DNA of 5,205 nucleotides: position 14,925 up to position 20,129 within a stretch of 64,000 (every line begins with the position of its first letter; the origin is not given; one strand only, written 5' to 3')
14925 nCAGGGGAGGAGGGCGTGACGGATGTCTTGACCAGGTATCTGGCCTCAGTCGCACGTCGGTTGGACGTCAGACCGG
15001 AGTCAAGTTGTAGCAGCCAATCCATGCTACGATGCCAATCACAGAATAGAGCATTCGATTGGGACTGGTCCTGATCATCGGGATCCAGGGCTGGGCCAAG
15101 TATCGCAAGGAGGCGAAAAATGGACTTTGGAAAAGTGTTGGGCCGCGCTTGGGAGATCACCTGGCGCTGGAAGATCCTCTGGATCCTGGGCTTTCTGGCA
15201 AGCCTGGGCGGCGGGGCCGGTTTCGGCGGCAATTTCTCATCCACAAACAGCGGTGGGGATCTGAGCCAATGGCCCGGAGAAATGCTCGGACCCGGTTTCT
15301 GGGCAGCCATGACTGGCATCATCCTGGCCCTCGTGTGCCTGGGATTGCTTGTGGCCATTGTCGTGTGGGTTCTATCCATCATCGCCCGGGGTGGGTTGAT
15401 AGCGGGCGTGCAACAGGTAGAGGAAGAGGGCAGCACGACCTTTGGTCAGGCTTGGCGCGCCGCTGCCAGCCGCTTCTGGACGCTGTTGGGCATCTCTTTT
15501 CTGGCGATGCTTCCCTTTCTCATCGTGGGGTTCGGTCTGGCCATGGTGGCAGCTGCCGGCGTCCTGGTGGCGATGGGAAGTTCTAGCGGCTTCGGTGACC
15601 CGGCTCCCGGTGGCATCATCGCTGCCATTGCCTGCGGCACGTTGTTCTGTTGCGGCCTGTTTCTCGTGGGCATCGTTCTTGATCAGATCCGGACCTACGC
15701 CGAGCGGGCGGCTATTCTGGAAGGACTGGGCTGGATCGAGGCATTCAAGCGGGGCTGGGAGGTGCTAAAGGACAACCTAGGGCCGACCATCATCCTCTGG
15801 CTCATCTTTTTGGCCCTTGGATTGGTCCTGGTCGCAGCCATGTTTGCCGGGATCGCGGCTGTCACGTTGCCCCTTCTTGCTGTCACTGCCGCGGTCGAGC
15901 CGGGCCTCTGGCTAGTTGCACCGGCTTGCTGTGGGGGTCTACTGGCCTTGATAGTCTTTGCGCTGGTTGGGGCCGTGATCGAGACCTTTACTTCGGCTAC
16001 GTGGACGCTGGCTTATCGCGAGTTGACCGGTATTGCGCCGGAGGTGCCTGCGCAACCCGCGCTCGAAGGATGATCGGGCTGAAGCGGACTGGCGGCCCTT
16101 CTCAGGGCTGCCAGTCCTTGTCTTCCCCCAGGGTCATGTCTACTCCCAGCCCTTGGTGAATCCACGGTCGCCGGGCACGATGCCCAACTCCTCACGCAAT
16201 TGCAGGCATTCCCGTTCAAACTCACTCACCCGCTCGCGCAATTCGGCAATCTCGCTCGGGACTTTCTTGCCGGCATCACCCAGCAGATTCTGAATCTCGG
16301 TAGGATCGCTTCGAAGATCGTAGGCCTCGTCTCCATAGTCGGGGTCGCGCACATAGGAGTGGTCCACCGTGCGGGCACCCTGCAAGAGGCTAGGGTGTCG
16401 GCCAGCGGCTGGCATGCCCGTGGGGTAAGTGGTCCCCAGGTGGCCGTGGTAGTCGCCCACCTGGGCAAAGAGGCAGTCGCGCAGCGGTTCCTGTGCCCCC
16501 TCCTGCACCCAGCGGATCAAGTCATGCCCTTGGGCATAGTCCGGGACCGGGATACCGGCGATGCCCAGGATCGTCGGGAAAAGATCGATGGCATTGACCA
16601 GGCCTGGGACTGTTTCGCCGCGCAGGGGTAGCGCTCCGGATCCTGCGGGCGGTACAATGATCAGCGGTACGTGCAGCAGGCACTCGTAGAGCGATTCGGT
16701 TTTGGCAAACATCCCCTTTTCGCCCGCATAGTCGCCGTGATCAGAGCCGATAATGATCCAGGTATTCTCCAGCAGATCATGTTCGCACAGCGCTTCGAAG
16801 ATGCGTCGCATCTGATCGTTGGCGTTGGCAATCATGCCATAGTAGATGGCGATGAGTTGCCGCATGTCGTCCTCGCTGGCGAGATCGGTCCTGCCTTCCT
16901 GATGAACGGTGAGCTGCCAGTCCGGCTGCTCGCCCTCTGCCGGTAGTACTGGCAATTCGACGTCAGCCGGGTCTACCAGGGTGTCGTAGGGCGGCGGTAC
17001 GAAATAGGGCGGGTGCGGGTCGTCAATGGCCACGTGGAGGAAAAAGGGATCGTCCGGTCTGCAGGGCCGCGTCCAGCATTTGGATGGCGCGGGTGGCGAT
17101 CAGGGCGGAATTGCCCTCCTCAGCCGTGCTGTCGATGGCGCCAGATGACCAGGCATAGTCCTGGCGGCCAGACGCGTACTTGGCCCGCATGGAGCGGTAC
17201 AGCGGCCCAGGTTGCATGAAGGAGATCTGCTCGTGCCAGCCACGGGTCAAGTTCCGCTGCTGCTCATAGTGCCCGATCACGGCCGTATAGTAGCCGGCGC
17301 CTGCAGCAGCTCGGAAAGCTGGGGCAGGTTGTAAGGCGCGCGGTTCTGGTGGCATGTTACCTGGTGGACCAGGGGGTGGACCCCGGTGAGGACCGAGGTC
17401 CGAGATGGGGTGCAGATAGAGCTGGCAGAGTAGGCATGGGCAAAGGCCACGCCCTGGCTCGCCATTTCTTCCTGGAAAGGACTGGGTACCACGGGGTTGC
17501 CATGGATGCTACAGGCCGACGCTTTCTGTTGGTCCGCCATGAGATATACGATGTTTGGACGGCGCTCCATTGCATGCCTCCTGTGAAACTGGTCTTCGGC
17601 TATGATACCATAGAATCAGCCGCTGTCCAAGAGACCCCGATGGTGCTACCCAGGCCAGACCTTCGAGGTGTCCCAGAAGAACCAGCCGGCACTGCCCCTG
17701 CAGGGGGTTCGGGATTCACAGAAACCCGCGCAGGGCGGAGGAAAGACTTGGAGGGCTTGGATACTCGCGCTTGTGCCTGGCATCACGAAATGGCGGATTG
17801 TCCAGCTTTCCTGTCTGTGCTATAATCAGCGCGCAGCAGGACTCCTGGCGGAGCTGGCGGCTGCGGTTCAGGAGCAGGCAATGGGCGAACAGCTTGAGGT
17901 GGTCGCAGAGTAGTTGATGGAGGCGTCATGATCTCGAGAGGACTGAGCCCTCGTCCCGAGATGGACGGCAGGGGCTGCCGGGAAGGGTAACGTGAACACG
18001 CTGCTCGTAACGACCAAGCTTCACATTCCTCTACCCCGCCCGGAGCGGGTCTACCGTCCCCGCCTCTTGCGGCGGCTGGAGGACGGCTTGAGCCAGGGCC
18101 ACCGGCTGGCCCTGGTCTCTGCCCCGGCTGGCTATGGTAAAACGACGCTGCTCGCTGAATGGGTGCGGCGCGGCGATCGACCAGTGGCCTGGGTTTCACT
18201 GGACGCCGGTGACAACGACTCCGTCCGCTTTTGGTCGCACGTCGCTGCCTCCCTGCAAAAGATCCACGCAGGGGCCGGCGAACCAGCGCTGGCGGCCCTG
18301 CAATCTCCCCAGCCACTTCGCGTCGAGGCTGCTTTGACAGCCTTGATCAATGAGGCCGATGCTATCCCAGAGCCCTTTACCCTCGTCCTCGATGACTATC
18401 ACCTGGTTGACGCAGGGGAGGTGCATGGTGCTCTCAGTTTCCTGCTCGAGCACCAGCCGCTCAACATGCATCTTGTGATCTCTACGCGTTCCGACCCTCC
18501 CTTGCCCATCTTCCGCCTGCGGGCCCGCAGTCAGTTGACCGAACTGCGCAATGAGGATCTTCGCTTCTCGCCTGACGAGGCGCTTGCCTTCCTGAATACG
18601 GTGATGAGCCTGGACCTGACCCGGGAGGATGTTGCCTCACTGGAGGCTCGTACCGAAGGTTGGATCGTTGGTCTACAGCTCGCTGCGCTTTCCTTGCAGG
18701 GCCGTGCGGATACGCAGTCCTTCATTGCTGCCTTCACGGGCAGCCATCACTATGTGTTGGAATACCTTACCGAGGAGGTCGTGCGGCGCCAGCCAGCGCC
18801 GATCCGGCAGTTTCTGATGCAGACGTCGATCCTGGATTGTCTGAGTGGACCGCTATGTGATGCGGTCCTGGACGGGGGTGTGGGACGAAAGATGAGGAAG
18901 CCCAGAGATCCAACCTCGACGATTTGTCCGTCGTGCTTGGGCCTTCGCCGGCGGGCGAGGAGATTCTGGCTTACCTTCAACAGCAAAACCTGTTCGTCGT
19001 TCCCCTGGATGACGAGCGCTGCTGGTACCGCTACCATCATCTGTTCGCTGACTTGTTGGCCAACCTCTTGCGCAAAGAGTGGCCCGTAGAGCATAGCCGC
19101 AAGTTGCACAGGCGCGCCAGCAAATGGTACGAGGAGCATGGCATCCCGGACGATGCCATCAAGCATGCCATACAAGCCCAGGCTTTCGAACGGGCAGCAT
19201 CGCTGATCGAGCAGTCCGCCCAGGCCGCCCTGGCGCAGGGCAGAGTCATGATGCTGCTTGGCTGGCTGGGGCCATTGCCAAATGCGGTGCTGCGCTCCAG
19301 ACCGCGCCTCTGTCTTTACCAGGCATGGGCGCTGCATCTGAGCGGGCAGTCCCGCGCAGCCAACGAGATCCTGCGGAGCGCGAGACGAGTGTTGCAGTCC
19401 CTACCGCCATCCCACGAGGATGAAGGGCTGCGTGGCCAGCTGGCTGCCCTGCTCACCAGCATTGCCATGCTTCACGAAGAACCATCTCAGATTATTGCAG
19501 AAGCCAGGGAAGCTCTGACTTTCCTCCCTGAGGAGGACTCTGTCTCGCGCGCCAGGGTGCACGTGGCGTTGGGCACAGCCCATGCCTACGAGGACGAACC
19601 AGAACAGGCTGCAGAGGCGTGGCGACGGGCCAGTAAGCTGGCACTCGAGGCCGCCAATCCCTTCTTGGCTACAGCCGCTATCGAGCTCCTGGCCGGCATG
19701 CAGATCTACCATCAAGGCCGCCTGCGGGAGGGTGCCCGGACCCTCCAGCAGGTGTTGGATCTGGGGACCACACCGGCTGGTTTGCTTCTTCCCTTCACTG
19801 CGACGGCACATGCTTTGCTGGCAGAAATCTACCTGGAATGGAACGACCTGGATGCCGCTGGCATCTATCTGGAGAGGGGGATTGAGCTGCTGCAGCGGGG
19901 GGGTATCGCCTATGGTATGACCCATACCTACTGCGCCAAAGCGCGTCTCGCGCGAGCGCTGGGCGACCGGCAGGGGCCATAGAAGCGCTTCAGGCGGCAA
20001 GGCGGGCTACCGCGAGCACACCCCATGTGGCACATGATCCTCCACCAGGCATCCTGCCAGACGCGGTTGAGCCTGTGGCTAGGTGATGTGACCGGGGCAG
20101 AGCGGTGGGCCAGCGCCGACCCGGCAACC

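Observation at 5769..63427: Pervasive frameshifts: at least 15 recognisable genes are split across reading frames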

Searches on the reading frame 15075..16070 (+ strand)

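Call 16: search_protein_families(library=pfam, max_evalue=0.01, proteins=[window:15075-16070:+])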
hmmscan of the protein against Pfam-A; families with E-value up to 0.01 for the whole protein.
window:15075-16070:+ (332 aa): 3 families
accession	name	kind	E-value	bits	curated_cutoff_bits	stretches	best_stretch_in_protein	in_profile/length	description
PF24400.1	DUF7544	-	2.6e-09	37.2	27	1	30-306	24-284/302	Family of unknown function (DUF7544)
PF25231.1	DUF7847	-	3.4e-07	30.2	28.7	1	92-305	42-245/252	Domain of unknown function (DUF7847)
PF10110.14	GPDPase_memb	-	0.0062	15.8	29.6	0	214-302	190-275/321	Membrane domain of glycerophosphoryl diester phosphodiesterase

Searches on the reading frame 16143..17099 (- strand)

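Call 16: search_protein_families(library=pfam, max_evalue=0.01, proteins=[window:16143-17099:-])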
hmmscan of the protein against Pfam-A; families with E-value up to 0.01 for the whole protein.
window:16143-17099:- (319 aa): 3 families
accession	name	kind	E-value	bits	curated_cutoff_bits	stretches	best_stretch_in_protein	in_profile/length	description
PF00884.28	Sulfatase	-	3.5e-20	72.9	25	1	15-183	161-301/301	Sulfatase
PF16347.10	SGSH_C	-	8.7e-11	42.6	29.3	1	126-293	1-150/154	N-sulphoglucosamine sulphohydrolase, C-terminal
PF02995.22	DUF229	-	0.0098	15.1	25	0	86-127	306-347/496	Protein of unknown function (DUF229)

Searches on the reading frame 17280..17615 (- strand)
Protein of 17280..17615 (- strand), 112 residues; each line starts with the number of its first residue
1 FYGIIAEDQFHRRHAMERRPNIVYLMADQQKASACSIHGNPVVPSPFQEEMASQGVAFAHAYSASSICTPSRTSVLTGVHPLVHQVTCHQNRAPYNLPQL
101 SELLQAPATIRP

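Call 16: search_protein_families(library=pfam, max_evalue=0.01, proteins=[window:17280-17615:-])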
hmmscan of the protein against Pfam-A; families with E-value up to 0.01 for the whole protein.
window:17280-17615:- (112 aa): 1 family
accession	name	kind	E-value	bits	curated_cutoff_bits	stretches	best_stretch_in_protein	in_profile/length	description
PF00884.28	Sulfatase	-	2e-11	44.2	25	1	20-106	1-89/301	Sulfatase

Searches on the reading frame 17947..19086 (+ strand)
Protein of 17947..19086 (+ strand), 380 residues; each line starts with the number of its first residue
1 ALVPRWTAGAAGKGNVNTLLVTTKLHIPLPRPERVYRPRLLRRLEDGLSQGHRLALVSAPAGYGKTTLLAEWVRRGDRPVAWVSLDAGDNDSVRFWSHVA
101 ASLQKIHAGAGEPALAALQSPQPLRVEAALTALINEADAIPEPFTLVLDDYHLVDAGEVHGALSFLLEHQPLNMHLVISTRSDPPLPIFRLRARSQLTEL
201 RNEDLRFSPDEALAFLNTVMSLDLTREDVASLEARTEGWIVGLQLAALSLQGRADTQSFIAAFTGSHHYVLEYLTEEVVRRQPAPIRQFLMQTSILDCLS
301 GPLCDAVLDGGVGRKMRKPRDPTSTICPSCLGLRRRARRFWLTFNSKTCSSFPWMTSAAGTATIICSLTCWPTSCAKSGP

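Call 17: search_protein_families(library=pfam, max_evalue=0.01, proteins=[window:17947-19086:+])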
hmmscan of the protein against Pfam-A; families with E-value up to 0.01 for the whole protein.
window:17947-19086:+ (380 aa): 4 families
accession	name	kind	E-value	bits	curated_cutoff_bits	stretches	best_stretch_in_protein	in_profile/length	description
PF13191.12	AAA_16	-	1.7e-09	38.8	32.6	1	40-178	12-166/167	AAA ATPase domain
PF13401.12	AAA_22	-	0.0001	23.1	27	1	51-175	4-119/130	AAA domain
PF13481.12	AAA_25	-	0.0025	17.9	27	0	38-151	19-152/195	AAA domain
PF25199.1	nSTAND_NTPase5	-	0.0045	17.3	34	1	40-70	28-59/145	Novel STAND NTPase 5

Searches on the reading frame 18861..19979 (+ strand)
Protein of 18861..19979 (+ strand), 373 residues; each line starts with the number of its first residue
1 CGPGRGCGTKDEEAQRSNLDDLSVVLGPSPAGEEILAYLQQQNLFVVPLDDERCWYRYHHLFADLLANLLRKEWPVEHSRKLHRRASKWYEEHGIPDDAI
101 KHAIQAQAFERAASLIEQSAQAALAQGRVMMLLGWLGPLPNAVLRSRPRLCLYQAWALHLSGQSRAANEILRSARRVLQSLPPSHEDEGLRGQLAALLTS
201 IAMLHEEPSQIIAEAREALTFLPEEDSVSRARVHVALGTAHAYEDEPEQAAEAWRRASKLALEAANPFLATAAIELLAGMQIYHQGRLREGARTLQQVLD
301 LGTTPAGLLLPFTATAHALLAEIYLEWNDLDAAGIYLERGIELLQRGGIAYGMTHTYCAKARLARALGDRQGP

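Call 17: search_protein_families(library=pfam, max_evalue=0.01, proteins=[window:18861-19979:+])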
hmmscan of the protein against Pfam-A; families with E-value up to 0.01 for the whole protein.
window:18861-19979:+ (373 aa): 5 families
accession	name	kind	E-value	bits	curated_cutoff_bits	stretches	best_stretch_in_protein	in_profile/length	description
PF17874.7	TPR_MalT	-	6.9e-28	98.3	45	1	192-369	1-176/336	MalT-like TPR region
PF13424.12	TPR_12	-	0.00023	21.8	30.1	1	271-345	2-76/77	Tetratricopeptide repeat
PF13181.12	TPR_8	-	0.00039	20.8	25.7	0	315-343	2-30/34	Tetratricopeptide repeat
PF13432.12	TPR_16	-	0.0034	18.3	32.7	1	285-339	10-56/65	Tetratricopeptide repeat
PF00515.34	TPR_1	-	0.0095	16.2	27.8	0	231-260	1-30/34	Tetratricopeptide repeat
